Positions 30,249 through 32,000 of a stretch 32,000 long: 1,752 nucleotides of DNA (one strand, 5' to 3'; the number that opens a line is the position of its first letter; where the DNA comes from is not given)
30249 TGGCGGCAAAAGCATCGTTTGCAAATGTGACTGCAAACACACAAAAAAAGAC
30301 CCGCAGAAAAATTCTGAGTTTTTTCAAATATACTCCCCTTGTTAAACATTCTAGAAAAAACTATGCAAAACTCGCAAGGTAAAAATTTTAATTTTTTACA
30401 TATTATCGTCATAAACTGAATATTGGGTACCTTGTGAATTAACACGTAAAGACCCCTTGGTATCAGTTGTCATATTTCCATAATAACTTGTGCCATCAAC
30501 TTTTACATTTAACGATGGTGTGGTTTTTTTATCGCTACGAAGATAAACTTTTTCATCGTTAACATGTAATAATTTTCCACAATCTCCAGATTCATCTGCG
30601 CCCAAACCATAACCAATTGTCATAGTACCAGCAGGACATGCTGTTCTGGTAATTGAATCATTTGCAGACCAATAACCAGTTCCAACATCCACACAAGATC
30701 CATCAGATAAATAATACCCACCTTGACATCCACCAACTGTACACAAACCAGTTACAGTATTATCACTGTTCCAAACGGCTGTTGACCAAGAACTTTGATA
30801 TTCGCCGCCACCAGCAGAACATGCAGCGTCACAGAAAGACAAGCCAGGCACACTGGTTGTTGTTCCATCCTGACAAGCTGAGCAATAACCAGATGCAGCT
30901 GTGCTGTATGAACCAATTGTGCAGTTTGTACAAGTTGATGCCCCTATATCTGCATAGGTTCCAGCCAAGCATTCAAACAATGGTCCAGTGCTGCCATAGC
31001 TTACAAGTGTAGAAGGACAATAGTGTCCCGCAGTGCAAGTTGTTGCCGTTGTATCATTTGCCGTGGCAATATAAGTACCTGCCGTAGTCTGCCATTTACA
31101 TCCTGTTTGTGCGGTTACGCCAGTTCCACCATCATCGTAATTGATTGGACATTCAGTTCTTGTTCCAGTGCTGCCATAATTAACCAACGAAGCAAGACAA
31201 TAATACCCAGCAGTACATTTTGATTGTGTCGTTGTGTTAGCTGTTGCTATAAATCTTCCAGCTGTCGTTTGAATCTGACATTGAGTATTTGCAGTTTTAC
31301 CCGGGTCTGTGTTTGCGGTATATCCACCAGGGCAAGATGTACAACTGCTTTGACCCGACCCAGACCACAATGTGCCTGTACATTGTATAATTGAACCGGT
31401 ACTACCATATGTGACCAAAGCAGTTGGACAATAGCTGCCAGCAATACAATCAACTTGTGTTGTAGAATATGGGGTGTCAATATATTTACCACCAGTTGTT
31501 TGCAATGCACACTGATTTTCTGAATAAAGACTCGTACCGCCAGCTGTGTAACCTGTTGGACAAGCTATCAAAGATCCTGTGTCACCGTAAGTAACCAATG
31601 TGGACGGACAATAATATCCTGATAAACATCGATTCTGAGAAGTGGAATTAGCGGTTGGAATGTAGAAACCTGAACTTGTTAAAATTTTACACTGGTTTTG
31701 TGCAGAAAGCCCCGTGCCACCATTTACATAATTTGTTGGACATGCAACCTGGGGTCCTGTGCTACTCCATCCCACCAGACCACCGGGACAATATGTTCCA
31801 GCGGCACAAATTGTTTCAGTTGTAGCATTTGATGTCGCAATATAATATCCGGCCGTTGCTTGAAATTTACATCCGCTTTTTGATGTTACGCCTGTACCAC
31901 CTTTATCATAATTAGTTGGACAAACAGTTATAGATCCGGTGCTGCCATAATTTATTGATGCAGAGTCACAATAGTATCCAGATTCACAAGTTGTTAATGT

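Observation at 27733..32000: Tandem paralogs encoding exported, eukaryote-like cysteine-rich module arrays (candidate variable surface-protein system)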

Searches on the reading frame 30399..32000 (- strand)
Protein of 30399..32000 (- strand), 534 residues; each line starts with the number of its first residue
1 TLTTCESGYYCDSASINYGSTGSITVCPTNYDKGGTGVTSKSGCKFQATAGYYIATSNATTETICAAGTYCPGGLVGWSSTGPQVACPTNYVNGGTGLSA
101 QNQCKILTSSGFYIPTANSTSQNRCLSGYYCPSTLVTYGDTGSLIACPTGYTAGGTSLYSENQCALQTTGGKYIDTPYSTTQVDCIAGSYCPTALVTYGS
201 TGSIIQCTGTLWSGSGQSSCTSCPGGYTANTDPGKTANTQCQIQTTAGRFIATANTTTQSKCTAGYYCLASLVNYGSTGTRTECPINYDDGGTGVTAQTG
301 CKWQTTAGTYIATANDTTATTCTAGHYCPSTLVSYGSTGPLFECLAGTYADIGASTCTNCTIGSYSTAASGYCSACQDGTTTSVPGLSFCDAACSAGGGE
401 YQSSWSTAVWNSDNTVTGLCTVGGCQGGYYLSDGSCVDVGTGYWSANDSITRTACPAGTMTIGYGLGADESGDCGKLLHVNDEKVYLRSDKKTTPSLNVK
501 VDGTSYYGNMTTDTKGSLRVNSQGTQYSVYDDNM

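Call 5: search_protein_families(library=pfam, proteins=[window:30399-32000:-], max_evalue=1)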
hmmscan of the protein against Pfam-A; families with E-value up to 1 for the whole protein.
window:30399-32000:- (534 aa): 4 families
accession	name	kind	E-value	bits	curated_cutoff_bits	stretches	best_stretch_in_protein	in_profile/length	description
PF07699.19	Ephrin_rec_like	-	0.00045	20.4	23.1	1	347-386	1-41/48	Tyrosine-protein kinase ephrin type A/B receptor-like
PF04491.17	Pox_T4_N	-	0.018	15.3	25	0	235-255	16-36/46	Poxvirus T4 protein, N terminus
PF04901.18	RAMP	-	0.1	13.1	27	0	283-333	3-53/110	Receptor activity modifying family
PF17391.7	Urocanase_N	-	0.49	10.7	23.2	0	191-206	34-49/127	Urocanase N-terminal domain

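Call 6: search_protein_families(library=ncbifam, proteins=[window:30399-32000:-], max_evalue=1)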
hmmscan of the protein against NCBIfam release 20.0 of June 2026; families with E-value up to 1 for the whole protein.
window:30399-32000:- (534 aa): 0 families
